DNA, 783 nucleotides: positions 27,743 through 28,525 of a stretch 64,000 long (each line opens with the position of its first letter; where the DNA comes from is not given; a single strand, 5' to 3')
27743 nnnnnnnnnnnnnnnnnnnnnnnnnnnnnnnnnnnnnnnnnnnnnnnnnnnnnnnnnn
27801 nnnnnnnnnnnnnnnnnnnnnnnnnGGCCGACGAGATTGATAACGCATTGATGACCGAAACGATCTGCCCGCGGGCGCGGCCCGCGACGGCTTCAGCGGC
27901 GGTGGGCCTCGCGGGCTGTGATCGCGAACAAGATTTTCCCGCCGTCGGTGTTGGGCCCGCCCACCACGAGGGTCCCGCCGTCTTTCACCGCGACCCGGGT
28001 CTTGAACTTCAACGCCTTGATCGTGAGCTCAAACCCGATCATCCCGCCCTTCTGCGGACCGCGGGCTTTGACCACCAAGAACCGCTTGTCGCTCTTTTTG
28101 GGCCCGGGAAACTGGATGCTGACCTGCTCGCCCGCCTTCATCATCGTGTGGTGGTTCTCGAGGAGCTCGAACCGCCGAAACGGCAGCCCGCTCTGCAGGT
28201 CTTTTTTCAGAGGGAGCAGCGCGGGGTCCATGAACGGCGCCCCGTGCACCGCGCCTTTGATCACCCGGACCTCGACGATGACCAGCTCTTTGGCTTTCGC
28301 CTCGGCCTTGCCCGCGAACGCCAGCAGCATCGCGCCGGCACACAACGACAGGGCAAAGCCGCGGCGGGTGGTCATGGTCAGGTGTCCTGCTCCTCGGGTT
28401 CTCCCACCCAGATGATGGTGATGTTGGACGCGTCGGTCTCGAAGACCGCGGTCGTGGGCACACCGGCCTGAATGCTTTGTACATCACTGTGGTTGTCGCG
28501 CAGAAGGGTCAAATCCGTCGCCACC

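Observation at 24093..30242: ECF sigma / anti-sigma cluster with a small secreted protein, VIT-vWA protein, FHA protein and MBL hydrolase, all on one strand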

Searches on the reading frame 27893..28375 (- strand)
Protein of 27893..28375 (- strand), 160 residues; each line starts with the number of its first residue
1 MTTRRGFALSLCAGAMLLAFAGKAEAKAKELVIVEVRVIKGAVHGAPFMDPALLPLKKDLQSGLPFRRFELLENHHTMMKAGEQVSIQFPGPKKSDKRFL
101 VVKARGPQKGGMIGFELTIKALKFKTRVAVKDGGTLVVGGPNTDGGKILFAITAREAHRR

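Call 4: search_protein_families(library=pfam, proteins=[window:27893-28375:-], max_evalue=0.01)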
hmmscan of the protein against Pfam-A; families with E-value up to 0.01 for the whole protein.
window:27893-28375:- (160 aa): 0 families

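Call 5: search_protein_families(library=ncbifam, proteins=[window:27893-28375:-], max_evalue=0.01)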
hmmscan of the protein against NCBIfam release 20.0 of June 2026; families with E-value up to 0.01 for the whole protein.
window:27893-28375:- (160 aa): 0 families

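Call 9: find_homologous_proteins(query=window:27893-28375:-)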
Query window:27893-28375:- (160 aa): 1 proteins with E <= 0.001 among 143 candidates.
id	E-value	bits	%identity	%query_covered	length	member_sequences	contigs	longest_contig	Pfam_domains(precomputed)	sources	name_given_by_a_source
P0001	7.3e-98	343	100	100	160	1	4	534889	-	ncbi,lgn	-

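Call 12: find_encoding_contigs(protein=P0001, flank=10000, max_places=4)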
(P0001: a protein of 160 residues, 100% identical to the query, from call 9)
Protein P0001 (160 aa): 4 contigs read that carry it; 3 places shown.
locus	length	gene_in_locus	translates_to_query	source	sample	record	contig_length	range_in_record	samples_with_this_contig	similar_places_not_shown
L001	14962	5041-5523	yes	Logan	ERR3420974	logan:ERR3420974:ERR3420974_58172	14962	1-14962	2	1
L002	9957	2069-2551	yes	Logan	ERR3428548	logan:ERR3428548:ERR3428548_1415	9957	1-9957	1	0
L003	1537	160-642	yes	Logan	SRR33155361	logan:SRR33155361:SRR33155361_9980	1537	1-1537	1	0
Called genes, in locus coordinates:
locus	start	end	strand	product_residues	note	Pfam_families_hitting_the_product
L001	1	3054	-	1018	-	?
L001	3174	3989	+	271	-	PF07638:Sigma70_ECF, PF04542:Sigma70_r2, PF08281:Sigma70_r4_2, PF04545:Sigma70_r4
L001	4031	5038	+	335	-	-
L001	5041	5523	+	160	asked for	-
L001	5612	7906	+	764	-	PF08487:VIT, PF13757:VIT_2 (weak), PF00092:VWA, PF13519:VWA_2, PF13768:VWA_3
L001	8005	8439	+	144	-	PF16697:Yop-YscD_cpl, PF00498:FHA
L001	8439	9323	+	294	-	PF00753:Lactamase_B (weak), PF12706:Lactamase_B_2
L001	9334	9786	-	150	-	-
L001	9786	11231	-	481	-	PF01743:PolyA_pol, PF12627:PolyA_pol_RNAbd, PF01966:HD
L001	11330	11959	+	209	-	PF14378:PAP2_3 (weak), PF01569:PAP2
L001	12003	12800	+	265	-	PF00809:Pterin_bind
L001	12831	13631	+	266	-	PF03309:Pan_kinase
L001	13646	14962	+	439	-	?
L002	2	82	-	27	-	?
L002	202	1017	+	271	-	PF07638:Sigma70_ECF, PF04542:Sigma70_r2, PF08281:Sigma70_r4_2, PF04545:Sigma70_r4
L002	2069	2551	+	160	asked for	-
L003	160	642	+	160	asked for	-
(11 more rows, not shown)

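Call 18: search_protein_representatives(protein=window:27893-28375:-)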
Query: 160 residues. Proteins with E-value up to 0.001 (for the whole library): 86; up to 1e-10: 20; up to 1e-30: 2. The best 86 are listed.
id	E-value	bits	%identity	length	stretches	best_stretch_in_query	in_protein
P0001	2.3e-98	342.6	100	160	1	1-160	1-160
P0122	8.6e-32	126.5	54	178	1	26-157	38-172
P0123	2.0e-30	122.0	52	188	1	31-156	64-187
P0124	1.0e-28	116.5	47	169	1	5-157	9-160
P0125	1.6e-27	112.6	47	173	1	3-157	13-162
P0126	2.9e-27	111.8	48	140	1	26-158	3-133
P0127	2.9e-25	105.3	45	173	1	11-156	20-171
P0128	5.4e-25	104.4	45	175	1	6-157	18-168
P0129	7.0e-25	104.1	46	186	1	12-157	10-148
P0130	9.3e-25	103.6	43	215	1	10-158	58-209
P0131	5.1e-22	94.7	43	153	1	7-157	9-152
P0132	7.6e-22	94.2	45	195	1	26-156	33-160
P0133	1.9e-21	92.9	39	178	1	10-158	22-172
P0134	4.8e-21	91.6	45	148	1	7-156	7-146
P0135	3.8e-20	88.7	44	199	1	22-156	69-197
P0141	2.3e-09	53.6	32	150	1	4-155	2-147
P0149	1.3e-07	48.0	35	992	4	121-155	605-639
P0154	4.9e-07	46.1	28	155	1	13-155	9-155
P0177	4.9e-05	39.6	29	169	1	17-154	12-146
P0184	7.0e-05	39.1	39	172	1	56-154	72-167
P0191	1.5e-04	38.1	37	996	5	121-155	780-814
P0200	3.8e-04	36.7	46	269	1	98-154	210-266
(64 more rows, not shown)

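Call 20: search_protein_families(library=pfam, proteins=[P0149, P0191, P0200, P0122, P0130, P0141, P0154], max_evalue=0.01)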
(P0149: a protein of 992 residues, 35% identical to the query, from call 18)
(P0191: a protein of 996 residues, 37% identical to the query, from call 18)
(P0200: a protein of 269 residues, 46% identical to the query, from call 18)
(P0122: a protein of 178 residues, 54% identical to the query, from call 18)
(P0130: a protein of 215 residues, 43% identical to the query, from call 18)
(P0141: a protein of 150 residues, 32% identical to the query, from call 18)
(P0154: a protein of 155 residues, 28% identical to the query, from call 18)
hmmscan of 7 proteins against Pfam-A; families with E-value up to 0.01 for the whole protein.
P0149 (992 aa): 1 family
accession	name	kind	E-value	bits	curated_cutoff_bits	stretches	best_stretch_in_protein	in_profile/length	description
PF00263.26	Secretin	-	2.4e-41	141.6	27.5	4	519-628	16-125/169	Bacterial type II and III secretion system protein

P0191 (996 aa): 1 family
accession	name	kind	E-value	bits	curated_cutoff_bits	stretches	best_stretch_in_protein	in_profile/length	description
PF00263.26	Secretin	-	5.9e-32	111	27.5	5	756-807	78-129/169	Bacterial type II and III secretion system protein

P0200 (269 aa): 0 families

P0122 (178 aa): 0 families

P0130 (215 aa): 0 families

P0141 (150 aa): 0 families

P0154 (155 aa): 0 families

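Call 29: predict_structure(alignment_id=A2)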
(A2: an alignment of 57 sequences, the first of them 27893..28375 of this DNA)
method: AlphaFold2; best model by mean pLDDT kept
length: 160 residues; sequences in the alignment: 57
mean_pLDDT: 89.8   pTM: 0.78
mean pLDDT of the five models: 89.8, 89.8, 89.7, 89.1, 88.9
residues with pLDDT >= 90: 121; 70-90: 16; 50-70: 18; < 50: 5
segments of 3 or more residues with pLDDT < 50: none
pLDDT, mean of each block of 10 residues (from residue 1): 55 59 76 98 98 97 95 98 97 93 96 98 97 97 95 88
secondary structure, 60 per line:
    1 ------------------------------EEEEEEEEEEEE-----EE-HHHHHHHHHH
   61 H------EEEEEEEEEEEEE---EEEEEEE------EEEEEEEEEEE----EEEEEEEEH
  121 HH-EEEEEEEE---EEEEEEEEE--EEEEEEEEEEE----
elements in order: E31-42 H51-61 E68-80 E84-90 E97-107 E112-119 E124-131 E135-143 E146-156

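Call 37: find_related_loci(query=A4, collection=metagenome_contigs, flank=8000)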
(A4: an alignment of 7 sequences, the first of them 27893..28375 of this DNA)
Query A4 (160 aa) in metagenome_contigs; peptide patterns used: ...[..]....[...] (x = any residue, [..] = any of these).
243 stretches matched a pattern; 6 encode a relative of the query (tblastn E <= 1e-3); 6 distinct loci.
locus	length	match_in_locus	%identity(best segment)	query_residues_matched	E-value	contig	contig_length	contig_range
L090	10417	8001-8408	49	24-155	4e-32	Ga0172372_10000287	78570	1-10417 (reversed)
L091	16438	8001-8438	49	18-155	9e-32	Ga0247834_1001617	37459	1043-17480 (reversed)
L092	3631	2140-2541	48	30-155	1e-31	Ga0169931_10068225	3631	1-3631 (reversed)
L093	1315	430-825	49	30-155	3e-31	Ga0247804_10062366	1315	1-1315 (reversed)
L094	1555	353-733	48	33-156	7e-30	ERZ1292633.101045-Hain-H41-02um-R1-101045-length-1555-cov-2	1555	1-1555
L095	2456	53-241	60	98-159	2e-16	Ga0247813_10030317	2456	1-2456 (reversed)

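Call 41: search_protein_families(library=pfam, proteins=[L091:8552-9922:+, L091:10400-11968:-, L091:12701-13993:-, L090:8374-9813:+, L092:2623-3630:-], max_evalue=0.01)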
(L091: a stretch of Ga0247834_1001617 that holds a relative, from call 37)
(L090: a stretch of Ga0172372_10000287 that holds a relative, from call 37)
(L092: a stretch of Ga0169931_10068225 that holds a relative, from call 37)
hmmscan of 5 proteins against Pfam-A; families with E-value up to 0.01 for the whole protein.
L091:8552-9922:+ (456 aa): 0 families

L091:10400-11968:- (522 aa): 3 families
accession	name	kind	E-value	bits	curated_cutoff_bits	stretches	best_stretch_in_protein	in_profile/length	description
PF00069.31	Pkinase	-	6.6e-35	121.2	31.7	1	12-277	2-259/263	Protein kinase domain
PF07714.23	PK_Tyr_Ser-Thr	-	1.1e-26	94.2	23.1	1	17-277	7-256/258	Protein tyrosine and serine/threonine kinase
PF08308.17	PEGA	-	0.0088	16.4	20.8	0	453-495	2-44/71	PEGA domain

L091:12701-13993:- (430 aa): 1 family
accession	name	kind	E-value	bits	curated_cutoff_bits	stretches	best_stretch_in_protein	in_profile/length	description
PF00682.25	HMGL-like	-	1.6e-47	162.5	29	1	40-299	2-244/260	HMGL-like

L090:8374-9813:+ (479 aa): 0 families

L092:2623-3630:- (335 aa): 1 family
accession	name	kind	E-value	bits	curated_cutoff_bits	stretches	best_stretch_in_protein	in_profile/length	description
PF10110.14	GPDPase_memb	-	0.0062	15.7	29.6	1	228-306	166-244/321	Membrane domain of glycerophosphoryl diester phosphodiesterase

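Call 44: find_homologous_proteins(query=A2, max_evalue=0.00001)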
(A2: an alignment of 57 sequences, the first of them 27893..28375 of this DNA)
Query A2 (57 sequences) (160 aa, profile of the alignment): 18 proteins with E <= 0.00001 among 8000 candidates.
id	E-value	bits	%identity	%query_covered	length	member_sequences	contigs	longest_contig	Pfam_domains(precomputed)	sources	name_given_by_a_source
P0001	2.7e-42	162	100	100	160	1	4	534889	-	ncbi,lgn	-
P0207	7.0e-38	148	25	94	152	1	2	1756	-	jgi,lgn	-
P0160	9.7e-38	147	28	70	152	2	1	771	-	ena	-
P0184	1.4e-37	147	34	55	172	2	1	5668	-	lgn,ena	-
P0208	1.6e-37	146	27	75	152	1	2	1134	-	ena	-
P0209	1.7e-36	143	30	84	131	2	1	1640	-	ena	-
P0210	2.4e-36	143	30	75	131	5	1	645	-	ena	-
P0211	6.6e-36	141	30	74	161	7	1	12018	-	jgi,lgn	jgi:hypothetical protein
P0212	1.5e-35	140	28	75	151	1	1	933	-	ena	-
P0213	5.9e-35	138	28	75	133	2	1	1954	-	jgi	-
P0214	6.3e-35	138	31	66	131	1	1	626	-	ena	-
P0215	8.2e-35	138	29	74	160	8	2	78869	-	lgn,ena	-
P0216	2.1e-34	136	32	76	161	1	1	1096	-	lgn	-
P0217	4.0e-33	132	30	96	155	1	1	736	-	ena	-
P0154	3.0e-31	126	26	90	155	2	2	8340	-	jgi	jgi:hypothetical protein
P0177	7.0e-29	118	31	87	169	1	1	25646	-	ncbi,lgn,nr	ncbi:MAG: hypothetical protein JXR96_07390 [Deltaproteobacteria bacterium]|nr:hypothetical protein [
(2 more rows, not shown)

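Call 45: find_encoding_contigs(protein=P0215, flank=8000, max_places=2)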
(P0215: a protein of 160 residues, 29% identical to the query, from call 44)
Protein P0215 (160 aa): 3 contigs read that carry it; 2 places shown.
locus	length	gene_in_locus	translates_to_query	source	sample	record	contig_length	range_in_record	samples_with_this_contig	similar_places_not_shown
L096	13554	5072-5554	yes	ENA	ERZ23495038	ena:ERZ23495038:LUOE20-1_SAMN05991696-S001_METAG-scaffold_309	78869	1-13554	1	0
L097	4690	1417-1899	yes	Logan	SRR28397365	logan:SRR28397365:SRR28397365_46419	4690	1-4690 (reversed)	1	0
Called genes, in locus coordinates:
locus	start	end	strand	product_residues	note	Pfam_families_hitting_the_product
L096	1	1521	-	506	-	PF13091:PLDc_2, PF00614:PLDc (weak)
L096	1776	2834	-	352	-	PF03601:Cons_hypoth698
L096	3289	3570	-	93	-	-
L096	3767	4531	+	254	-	PF07638:Sigma70_ECF, PF04542:Sigma70_r2, PF04545:Sigma70_r4, PF08281:Sigma70_r4_2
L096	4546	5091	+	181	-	-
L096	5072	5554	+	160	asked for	-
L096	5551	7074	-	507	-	PF13167:GTP-bdg_N, PF16360:GTP-bdg_M, PF00025:Arf (faint), PF01926:MMR_HSR1, PF02421:FeoB_N (weak), PF16897:MMR_HSR1_Xtn (weak)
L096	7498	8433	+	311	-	PF02951:GSH-S_N, PF02955:GSH-S_ATP, PF08443:RimK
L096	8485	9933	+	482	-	PF00884:Sulfatase, PF01663:Phosphodiest (weak), PF16347:SGSH_C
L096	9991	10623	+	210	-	-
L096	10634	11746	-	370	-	PF08534:Redoxin, PF00085:Thioredoxin, PF00578:AhpC-TSA, PF13905:Thioredoxin_8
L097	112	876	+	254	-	PF07638:Sigma70_ECF, PF04542:Sigma70_r2, PF04545:Sigma70_r4, PF08281:Sigma70_r4_2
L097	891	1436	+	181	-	-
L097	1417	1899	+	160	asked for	-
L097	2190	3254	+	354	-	-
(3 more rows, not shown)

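Call 46: find_encoding_contigs(protein=P0177, flank=8000, max_places=1)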
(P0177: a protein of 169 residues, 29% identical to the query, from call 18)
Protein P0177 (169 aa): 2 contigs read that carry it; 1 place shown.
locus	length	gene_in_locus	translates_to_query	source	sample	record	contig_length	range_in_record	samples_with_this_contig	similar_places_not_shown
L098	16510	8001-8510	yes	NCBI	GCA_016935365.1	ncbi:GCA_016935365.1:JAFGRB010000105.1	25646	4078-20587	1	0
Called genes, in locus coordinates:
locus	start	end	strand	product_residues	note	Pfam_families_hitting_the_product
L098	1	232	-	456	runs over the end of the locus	PF02638:GHL10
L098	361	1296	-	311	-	PF20030:bpMoxR, PF07726:AAA_3, PF07728:AAA_5, PF17863:AAA_lid_2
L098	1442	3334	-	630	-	PF14559:TPR_19 (faint), PF13428:TPR_14 (faint), PF13432:TPR_16 (faint), PF13485:Peptidase_MA_2, PF13414:TPR_11 (faint)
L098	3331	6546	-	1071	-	PF13779:DUF4175 (weak)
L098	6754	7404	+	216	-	PF07638:Sigma70_ECF, PF04542:Sigma70_r2, PF08281:Sigma70_r4_2, PF04545:Sigma70_r4, PF13384:HTH_23 (faint)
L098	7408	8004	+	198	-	PF13490:zf-HC2 (weak)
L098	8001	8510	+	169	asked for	-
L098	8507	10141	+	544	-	-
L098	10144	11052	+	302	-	-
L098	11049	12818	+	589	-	-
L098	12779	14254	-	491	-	PF01425:Amidase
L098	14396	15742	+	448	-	PF02308:MgtC, PF13194:DUF4010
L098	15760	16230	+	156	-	-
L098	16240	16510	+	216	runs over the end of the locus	-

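Call 47: find_encoding_contigs(protein=P0211, flank=8000, max_places=1)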
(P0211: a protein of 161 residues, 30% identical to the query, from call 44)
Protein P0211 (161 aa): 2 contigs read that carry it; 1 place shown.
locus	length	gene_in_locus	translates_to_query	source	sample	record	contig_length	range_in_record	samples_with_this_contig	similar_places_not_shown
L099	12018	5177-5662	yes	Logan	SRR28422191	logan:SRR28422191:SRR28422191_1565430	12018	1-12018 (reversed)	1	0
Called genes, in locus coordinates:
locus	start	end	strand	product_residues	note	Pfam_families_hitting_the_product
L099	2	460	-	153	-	?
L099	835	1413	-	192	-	-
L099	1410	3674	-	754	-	-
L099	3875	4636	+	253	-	PF07638:Sigma70_ECF, PF04542:Sigma70_r2, PF04545:Sigma70_r4, PF08281:Sigma70_r4_2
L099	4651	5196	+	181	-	-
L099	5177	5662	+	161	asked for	-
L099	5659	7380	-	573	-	PF13167:GTP-bdg_N, PF16360:GTP-bdg_M, PF00025:Arf (weak), PF01926:MMR_HSR1, PF02421:FeoB_N (weak), PF16897:MMR_HSR1_Xtn (weak)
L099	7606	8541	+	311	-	PF02951:GSH-S_N, PF02955:GSH-S_ATP, PF08443:RimK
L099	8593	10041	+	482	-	PF00884:Sulfatase, PF02995:DUF229 (faint), PF01663:Phosphodiest (weak), PF16347:SGSH_C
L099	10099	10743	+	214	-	-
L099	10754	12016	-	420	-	?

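Call 48: search_solved_structures(query=A2, max_evalue=10, show_alignments=3)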
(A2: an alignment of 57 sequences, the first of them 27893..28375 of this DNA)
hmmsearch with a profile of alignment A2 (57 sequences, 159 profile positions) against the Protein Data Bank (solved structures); distinct sequences matched with E-value up to 10: 16.
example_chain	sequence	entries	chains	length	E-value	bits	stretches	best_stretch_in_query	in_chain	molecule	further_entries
6oa9_A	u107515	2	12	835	0.12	15.2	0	34-57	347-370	Cell division control protein 48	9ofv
6oaa_B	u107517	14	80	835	0.12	15.2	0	34-57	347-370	Cell division control protein 48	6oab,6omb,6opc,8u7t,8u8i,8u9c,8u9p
8dar_A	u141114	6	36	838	0.12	15.1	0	34-57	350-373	Cell division control protein 48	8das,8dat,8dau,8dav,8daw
4av2_A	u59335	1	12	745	0.28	13.9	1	106-139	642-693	TYPE IV PILUS BIOGENESIS AND COMPETENCE PROTEIN PILQ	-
9sh1_A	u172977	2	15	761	0.28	13.9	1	106-139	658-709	Type IV pilus biogenesis and competence protein PilQ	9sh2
5d6a_A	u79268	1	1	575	0.35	13.6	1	106-150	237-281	Predicted ATPase of the ABC class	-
6uz7_Bo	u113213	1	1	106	0.44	13.3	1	99-142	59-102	60S ribosomal protein L44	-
5w68_A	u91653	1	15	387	0.6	12.9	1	92-136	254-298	Putative type II secretion protein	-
5it7_oo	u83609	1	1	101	0.62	12.8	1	99-141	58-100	60S ribosomal protein L44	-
7ofh_A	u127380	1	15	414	0.67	12.7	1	100-137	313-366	Virion export protein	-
7qep_P2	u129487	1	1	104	0.93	12.2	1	103-142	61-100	60S ribosomal protein L44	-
8jbg_B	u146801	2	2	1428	1.3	11.8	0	34-59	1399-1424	Neuromedin-K receptor (NK3R-pFastbac1) | NK3R-pFastbac1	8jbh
7wd3_A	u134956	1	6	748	1.9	11.2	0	37-55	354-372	ATPase family gene 2 protein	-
7wbb_A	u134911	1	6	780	2.3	11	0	37-55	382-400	AFG2 isoform 1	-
7nku_A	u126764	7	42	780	2.3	11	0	37-55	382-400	ATPase family gene 2 protein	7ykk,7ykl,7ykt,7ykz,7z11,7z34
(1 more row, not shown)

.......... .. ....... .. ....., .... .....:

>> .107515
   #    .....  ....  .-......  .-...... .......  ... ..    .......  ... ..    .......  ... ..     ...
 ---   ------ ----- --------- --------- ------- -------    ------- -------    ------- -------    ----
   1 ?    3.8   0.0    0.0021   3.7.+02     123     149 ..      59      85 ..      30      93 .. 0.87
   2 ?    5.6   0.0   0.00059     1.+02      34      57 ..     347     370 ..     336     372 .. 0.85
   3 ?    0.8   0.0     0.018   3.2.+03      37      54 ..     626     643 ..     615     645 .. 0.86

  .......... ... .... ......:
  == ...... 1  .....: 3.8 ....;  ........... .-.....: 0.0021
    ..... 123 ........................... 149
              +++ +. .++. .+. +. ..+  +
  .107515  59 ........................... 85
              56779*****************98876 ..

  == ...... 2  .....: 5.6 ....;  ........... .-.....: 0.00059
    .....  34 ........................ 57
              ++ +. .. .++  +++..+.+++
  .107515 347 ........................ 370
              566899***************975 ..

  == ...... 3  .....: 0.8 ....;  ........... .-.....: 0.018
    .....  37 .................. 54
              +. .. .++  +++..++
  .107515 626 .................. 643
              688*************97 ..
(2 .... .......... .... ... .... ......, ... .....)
